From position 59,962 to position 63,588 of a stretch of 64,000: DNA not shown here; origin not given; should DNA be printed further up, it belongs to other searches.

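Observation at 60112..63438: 1108-aa one-component transmembrane regulator combining SARP/BTAD DNA-binding, a YVTN beta-propeller and a family-5 solute-binding domain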

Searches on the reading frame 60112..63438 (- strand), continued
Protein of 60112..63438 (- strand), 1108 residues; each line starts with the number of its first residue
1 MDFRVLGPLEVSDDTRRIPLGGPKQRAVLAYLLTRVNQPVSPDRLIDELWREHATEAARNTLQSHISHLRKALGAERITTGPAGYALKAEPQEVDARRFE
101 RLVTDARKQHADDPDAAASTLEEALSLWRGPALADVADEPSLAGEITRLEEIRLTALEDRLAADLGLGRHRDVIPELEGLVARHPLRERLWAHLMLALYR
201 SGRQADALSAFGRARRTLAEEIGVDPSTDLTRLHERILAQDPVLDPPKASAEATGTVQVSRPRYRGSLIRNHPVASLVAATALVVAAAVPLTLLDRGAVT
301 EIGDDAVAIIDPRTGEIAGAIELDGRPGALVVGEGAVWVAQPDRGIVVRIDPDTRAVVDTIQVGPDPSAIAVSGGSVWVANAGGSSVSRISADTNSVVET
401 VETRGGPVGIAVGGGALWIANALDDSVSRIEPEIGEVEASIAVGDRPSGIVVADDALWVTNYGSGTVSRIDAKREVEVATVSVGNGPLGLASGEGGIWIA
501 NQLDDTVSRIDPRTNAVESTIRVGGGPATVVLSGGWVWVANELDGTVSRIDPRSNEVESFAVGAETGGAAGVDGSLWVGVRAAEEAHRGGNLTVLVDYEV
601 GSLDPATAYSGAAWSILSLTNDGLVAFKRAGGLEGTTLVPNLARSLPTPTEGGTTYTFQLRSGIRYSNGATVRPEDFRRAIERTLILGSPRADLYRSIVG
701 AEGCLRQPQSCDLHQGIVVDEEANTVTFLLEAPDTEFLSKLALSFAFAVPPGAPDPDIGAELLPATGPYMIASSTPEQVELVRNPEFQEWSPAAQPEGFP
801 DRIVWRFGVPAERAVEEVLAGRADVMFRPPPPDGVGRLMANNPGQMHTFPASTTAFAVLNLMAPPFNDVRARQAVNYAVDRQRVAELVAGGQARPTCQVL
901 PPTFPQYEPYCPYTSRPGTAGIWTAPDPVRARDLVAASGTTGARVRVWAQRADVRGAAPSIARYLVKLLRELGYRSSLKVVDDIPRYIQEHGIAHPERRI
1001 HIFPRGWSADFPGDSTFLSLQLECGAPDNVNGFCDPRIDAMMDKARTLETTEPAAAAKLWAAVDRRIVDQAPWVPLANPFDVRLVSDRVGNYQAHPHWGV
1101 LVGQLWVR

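Call 49: search_protein_families(library=pfam, proteins=[L011:4848-7973:+, L019:73-3483:+, L069:8046-11477:+, L030:4559-7738:+, L031:9563-13111:+, L026:9908-13273:+, L024:9980-11668:+, L036:9173-11809:+], max_evalue=0.0001)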
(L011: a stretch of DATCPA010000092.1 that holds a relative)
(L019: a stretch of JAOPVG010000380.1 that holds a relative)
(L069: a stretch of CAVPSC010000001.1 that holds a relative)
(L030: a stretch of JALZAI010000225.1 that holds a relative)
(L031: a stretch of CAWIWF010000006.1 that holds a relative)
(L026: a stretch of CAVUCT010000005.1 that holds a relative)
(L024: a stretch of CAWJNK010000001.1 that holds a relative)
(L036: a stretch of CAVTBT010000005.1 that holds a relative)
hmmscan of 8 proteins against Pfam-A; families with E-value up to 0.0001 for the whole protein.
L011:4848-7973:+ (1042 aa): 7 families
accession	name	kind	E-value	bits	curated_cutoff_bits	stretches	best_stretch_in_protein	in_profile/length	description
PF00496.27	SBP_bac_5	-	2.1e-53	182.2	32.4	1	568-958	2-367/368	Bacterial extracellular solute-binding proteins, family 5 Middle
PF24684.1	Vgb_lyase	-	1.1e-17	64.3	50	2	335-509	13-197/290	Virginiamycin B lyase family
PF00211.25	Guanylate_cyc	-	1.6e-11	44.5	21.9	1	4-160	4-171/183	Adenylate and Guanylate cyclase catalytic domain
PF16819.11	DUF5074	-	7.5e-11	42.1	27.2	0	425-490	154-220/353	Domain of unknown function (DUF5074)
PF21959.2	DUF6923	-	4.5e-10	40.2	27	1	396-550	62-226/234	Repeat of unknown function (DUF6923)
PF21783.3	YNCE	-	1.5e-09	38.1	27.1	1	425-501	40-118/339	YNCE-like beta-propeller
PF08450.18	SGL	-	1.5e-08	35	26.3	0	297-343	186-233/246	SMP-30/Gluconolactonase/LRE-like region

L019:73-3483:+ (1137 aa): 4 families
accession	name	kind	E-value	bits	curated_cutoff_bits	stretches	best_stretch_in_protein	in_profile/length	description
PF00496.27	SBP_bac_5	-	1.8e-44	152.8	32.4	1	674-1044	2-360/368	Bacterial extracellular solute-binding proteins, family 5 Middle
PF24684.1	Vgb_lyase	-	1.4e-16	60.6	50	1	363-619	15-284/290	Virginiamycin B lyase family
PF00211.25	Guanylate_cyc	-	8.2e-07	29.2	21.9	1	104-255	9-172/183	Adenylate and Guanylate cyclase catalytic domain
PF21783.3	YNCE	-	1.4e-05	25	27.1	0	362-431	31-103/339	YNCE-like beta-propeller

L069:8046-11477:+ (1144 aa): 9 families
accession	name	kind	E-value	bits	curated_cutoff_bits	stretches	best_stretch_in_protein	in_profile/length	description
PF00069.31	Pkinase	-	7e-51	173.6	31.7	1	18-269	1-253/263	Protein kinase domain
PF07714.23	PK_Tyr_Ser-Thr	-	1.4e-30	106.9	23.1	1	20-268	3-249/258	Protein tyrosine and serine/threonine kinase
PF00496.27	SBP_bac_5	-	3e-27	96.1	32.4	1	661-992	1-302/368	Bacterial extracellular solute-binding proteins, family 5 Middle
PF24684.1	Vgb_lyase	-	1.8e-16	60.3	50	1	348-610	12-284/290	Virginiamycin B lyase family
PF21959.2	DUF6923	-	1.4e-07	32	27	0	440-525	99-184/234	Repeat of unknown function (DUF6923)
PF21783.3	YNCE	-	6.2e-07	29.5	27.1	0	396-477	37-120/339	YNCE-like beta-propeller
PF01636.29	APH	-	3.7e-05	24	23.2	0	115-164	145-195/239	Phosphotransferase enzyme family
PF13360.13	PQQ_2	-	6e-05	23.2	27.6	1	448-598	2-156/233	Outer membrane protein assembly factor BamB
PF17667.7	Pkinase_fungal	-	7.8e-05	22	24.1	0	115-208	285-380/387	Fungal protein kinase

L030:4559-7738:+ (1060 aa): 6 families
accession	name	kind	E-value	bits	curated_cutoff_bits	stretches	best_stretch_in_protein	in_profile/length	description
PF03704.23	BTAD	-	1.3e-46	159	22.1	1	127-271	1-146/146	Bacterial transcriptional activator domain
PF13458.12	Peripla_BP_6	-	1.3e-10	42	31.7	1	802-1032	111-339/343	Periplasmic binding protein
PF21959.2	DUF6923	-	1.7e-08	34.9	27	0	467-550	108-182/234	Repeat of unknown function (DUF6923)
PF00486.34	Trans_reg_C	-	3.6e-08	33.8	26.2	1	56-119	8-76/77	Transcriptional regulatory protein, C terminal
PF08450.18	SGL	-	2.7e-06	27.6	26.3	0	476-531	171-226/246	SMP-30/Gluconolactonase/LRE-like region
PF21783.3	YNCE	-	3.5e-05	23.7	27.1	0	526-612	20-108/339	YNCE-like beta-propeller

L031:9563-13111:+ (1183 aa): 4 families
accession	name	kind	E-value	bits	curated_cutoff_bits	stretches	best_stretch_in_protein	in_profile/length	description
PF03704.23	BTAD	-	1.1e-49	169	22.1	1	246-391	1-146/146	Bacterial transcriptional activator domain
PF13458.12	Peripla_BP_6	-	1.9e-14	54.5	31.7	1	813-1158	20-342/343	Periplasmic binding protein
PF00486.34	Trans_reg_C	-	5.2e-11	42.9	26.2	1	169-237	8-75/77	Transcriptional regulatory protein, C terminal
PF21959.2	DUF6923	-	5.4e-10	39.9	27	0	462-532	107-179/234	Repeat of unknown function (DUF6923)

L026:9908-13273:+ (1122 aa): 4 families
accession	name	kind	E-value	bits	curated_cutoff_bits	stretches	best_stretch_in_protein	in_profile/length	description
PF03704.23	BTAD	-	1.1e-46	159.3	22.1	1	126-271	1-146/146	Bacterial transcriptional activator domain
PF00496.27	SBP_bac_5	-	8.9e-39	134.1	32.4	1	678-1050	2-365/368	Bacterial extracellular solute-binding proteins, family 5 Middle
PF00486.34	Trans_reg_C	-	3.3e-14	53.1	26.2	1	55-119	9-77/77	Transcriptional regulatory protein, C terminal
PF21959.2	DUF6923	-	6.6e-13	49.4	27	0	523-589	98-168/234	Repeat of unknown function (DUF6923)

L024:9980-11668:+ (563 aa): 4 families
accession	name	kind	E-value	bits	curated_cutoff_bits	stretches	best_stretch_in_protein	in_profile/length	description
PF03704.23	BTAD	-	4.2e-47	160.6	22.1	1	101-242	1-146/146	Bacterial transcriptional activator domain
PF00486.34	Trans_reg_C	-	4.9e-13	49.4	26.2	1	31-86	9-68/77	Transcriptional regulatory protein, C terminal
PF16819.11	DUF5074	-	3.8e-08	33.2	27.2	0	504-560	147-202/353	Domain of unknown function (DUF5074)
PF21959.2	DUF6923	-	1.7e-05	25.2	27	0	308-373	98-166/234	Repeat of unknown function (DUF6923)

L036:9173-11809:+ (879 aa): 3 families
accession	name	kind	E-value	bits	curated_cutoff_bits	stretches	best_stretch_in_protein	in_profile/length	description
PF03704.23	BTAD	-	2.5e-42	145.1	22.1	1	369-510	1-146/146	Bacterial transcriptional activator domain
PF00486.34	Trans_reg_C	-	1.4e-10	41.5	26.2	1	299-352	8-60/77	Transcriptional regulatory protein, C terminal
PF11239.13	DUF3040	-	4.2e-06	27.4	24.7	1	501-565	10-73/84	Protein of unknown function (DUF3040)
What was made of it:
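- SARP-TM-propeller also occurs with Peripla_BP_6 in place of SBP_bac_5, or with no binding domain (call 49). Peripla_BP_6 can replace SBP_bac_5 in the same position (call 49), which argues for a generic ligand-sensor slot. A Ser/Thr-kinase-headed variant exists (call 49).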

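Call 50: fold_search(model_id=the predicted structure, library=pdb)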
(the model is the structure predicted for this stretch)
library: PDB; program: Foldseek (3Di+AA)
matches with E <= 10: 1732; with E <= 0.001: 995
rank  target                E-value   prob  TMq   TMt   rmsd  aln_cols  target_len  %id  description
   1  2wop                  9.4e-38  1.00  0.42  0.81   3.5       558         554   27  Clavulanic acid biosynthesis oligopeptide binding protein 2 complexed with arginine (released 2009-12-08)
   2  2wok_A                4.7e-36  1.00  0.42  0.81   3.6       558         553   27  Clavulanic acid biosynthesis oligopeptide binding protein 2 complexed with bradykinin (released 2009-12-08)
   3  8upi                  3.3e-35  1.00  0.38  0.75   4.7       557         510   25  Structure of a periplasmic peptide binding protein from Mesorhizobium sp. AP09 bound to aminoserine (released 2023-11-08)
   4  1uqw_A                1.8e-32  1.00  0.39  0.85   3.7       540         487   21  Crystal structure of yliB protein from escherichia coi (released 2003-10-22)
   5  4toz_A                2.0e-32  1.00  0.39  0.80   4.1       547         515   21  MppA Periplasmic Murein Tripeptide Binding Protein, Unliganded Open Form (released 2015-06-10)
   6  4toz_B                6.4e-32  1.00  0.39  0.78   4.5       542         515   21  MppA Periplasmic Murein Tripeptide Binding Protein, Unliganded Open Form (released 2015-06-10)
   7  8arn_A                6.4e-32  1.00  0.38  0.77   4.6       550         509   19  Crystal structure of the peptide binding protein, OppA, from Bacillus subtilis in complex with an endogenous tetrapept (released 2023-02-22)
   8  3m8u                  2.4e-31  1.00  0.39  0.80   4.8       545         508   21  Crystal structure of glutathione-binding protein A (GbpA) from Haemophilus parasuis SH0165 in complex with glutathione d (released 2010-07-14)
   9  1dpe                  2.8e-31  1.00  0.38  0.77   5.4       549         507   19  DIPEPTIDE-BINDING PROTEIN (released 1996-08-17)
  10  9a37_MODEL_1_A        3.4e-31  1.00  0.37  0.71   4.5       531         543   21  Model of E. coli OppA by in-cell photo-crosslinking MS and deep learning (released 2023-02-24)
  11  8are_A                5.4e-31  1.00  0.38  0.77   4.6       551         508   19  Crystal structure of the peptide binding protein, OppA, from Bacillus subtilis in complex with a PhrE-derived pentapep (released 2023-02-22)
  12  3o9p                  1.5e-30  1.00  0.38  0.76   4.7       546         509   20  The structure of the Escherichia coli murein tripeptide binding protein MppA (released 2011-07-06)
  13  2z23_A                1.5e-30  1.00  0.38  0.75   4.6       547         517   19  Crystal structure of Y.pestis oligo peptide binding protein OppA with tri-lysine ligand (released 2007-10-30)
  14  1ola_A                1.6e-30  1.00  0.38  0.76   4.7       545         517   18  THE STRUCTURAL BASIS OF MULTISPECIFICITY IN THE OLIGOPEPTIDE-BINDING PROTEIN OPPA (released 1994-07-31)
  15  1dpp_A                1.7e-30  1.00  0.37  0.75   5.1       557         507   19  DIPEPTIDE BINDING PROTEIN COMPLEX WITH GLYCYL-L-LEUCINE (released 1995-12-07)
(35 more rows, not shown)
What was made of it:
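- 60115..61680 (-): Family-5 (cluster C) solute-binding domain, residues 587-1108, with three invariant Cys pairs: C704/C711, C897/C911 and C1024/C1034. Foldseek: 2wop at 9.4e-38 with TM-score relative to the target 0.81 (call 50).
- On Family-5 (cluster C) solute-binding proteins of ABC importers: Foldseek TM-scores relative to the target are 0.75-0.87 (call 50).
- Closest known: Cluster-C. Same: Complete bilobed fold, with TM-score relative to the target of 0.75-0.87 (call 50).
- MppA (murein tripeptide) and DppE (murein tripeptide) are among the close fold matches (call 50).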

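Call 57: list_cluster_members(proteins=[P0001, P0016, P0034, P0059, P0072, P0076, P0094, P0112, P0116, P0087])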
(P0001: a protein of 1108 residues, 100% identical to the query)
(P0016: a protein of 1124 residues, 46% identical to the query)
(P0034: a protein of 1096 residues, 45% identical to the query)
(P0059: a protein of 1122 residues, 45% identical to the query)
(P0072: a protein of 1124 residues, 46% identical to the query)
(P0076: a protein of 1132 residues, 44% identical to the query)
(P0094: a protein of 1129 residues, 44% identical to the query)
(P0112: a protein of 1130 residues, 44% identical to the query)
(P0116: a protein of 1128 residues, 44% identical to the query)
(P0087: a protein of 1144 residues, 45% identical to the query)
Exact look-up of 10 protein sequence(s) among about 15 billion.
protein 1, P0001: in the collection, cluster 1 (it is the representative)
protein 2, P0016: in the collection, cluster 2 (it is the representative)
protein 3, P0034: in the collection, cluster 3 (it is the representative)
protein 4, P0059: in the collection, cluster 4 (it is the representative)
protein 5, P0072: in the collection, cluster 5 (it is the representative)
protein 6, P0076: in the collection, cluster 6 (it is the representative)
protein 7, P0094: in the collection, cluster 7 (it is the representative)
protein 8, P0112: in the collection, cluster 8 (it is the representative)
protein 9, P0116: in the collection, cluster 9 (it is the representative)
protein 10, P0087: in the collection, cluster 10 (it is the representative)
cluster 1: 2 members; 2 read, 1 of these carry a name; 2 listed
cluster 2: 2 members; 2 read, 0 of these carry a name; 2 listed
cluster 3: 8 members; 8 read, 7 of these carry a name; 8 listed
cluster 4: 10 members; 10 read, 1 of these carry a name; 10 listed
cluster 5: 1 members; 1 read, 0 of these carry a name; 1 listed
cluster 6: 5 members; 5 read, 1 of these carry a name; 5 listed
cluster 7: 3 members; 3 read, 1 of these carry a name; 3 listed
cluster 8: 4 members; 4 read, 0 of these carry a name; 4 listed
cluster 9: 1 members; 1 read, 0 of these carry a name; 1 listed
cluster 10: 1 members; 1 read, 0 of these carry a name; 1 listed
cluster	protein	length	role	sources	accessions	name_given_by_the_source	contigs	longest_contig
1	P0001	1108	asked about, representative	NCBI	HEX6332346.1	MAG TPA: ABC transporter substrate-binding protein [Actinomycetota bacterium]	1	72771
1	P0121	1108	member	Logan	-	-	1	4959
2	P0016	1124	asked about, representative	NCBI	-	-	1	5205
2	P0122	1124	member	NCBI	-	-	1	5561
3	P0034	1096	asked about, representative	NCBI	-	-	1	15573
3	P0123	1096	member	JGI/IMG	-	YVTN family beta-propeller protein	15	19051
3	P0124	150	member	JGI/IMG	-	peptide/nickel transport system substrate-binding protein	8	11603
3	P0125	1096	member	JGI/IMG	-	YVTN family beta-propeller protein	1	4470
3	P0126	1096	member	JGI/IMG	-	YVTN family beta-propeller protein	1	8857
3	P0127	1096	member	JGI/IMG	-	YVTN family beta-propeller protein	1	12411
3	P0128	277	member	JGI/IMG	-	peptide/nickel transport system substrate-binding protein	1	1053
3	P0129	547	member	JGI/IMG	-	ABC-type transport system substrate-binding protein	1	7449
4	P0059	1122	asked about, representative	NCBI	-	-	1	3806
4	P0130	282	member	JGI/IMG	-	peptide/nickel transport system substrate-binding protein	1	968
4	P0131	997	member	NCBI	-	-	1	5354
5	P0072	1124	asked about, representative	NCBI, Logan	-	-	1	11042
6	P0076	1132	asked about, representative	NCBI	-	-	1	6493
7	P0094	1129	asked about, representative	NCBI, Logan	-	-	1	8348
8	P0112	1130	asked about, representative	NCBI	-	-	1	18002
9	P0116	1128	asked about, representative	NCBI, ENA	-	-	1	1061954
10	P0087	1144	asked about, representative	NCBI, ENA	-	-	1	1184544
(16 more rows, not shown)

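Call 62: find_encoding_contigs(protein=P0121, flank=10000, max_places=3)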
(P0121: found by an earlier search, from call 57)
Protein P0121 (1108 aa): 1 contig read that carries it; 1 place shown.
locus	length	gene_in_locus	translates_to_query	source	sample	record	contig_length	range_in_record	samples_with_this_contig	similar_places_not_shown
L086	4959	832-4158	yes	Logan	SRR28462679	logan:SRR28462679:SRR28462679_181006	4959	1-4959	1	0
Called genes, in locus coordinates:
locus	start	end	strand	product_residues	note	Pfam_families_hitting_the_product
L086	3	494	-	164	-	?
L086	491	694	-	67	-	-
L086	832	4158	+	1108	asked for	PF00486:Trans_reg_C, PF03704:BTAD, PF21783:YNCE (faint), PF08450:SGL (faint), PF16819:DUF5074 (faint), PF21959:DUF6923 (faint), PF24684:Vgb_lyase, PF00496:SBP_bac_5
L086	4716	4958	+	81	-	?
